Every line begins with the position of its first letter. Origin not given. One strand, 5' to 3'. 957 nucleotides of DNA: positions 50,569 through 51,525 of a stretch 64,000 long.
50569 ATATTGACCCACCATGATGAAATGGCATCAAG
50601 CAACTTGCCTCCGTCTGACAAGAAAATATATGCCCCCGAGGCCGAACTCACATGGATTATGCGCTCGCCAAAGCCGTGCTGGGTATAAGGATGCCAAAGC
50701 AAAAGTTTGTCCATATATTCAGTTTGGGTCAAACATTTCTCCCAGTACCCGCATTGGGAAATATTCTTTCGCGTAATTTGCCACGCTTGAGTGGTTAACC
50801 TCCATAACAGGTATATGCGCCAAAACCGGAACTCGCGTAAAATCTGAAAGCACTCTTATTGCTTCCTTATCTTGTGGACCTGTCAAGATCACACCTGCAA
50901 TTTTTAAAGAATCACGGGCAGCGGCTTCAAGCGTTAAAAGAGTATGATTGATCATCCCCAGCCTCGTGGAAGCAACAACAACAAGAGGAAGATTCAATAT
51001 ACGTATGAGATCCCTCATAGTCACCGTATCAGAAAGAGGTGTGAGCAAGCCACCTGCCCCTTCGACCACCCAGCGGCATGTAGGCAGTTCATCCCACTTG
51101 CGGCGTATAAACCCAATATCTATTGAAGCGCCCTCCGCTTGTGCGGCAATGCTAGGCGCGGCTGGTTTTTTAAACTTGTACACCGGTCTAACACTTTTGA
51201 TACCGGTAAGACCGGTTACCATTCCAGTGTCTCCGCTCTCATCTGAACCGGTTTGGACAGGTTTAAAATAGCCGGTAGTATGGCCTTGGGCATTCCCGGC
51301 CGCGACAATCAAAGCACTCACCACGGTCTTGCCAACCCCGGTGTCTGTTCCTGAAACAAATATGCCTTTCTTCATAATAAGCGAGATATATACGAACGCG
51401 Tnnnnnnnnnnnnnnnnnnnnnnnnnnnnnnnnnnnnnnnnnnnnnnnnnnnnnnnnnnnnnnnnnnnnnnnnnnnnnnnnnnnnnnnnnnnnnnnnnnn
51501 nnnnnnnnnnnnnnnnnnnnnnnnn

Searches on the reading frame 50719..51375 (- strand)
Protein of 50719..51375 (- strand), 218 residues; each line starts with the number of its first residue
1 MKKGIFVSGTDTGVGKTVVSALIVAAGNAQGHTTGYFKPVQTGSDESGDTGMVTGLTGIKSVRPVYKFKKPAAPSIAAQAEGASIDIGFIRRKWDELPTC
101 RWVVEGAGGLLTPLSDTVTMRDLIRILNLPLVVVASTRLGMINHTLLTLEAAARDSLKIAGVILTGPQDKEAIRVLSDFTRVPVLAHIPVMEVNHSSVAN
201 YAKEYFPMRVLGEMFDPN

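Call 73: search_protein_families(library=pfam, proteins=[window:50719-51375:-], max_evalue=0.00001)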
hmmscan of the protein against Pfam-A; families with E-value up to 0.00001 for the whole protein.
window:50719-51375:- (218 aa): 2 families
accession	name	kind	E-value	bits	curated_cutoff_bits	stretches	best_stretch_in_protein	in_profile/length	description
PF13500.12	AAA_26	-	5.8e-48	163.8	27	1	3-192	1-192/198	AAA domain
PF01656.29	CbiA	-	9.2e-06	26.1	25.4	0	5-190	1-111/125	CobQ/CobB/MinD/ParA nucleotide binding domain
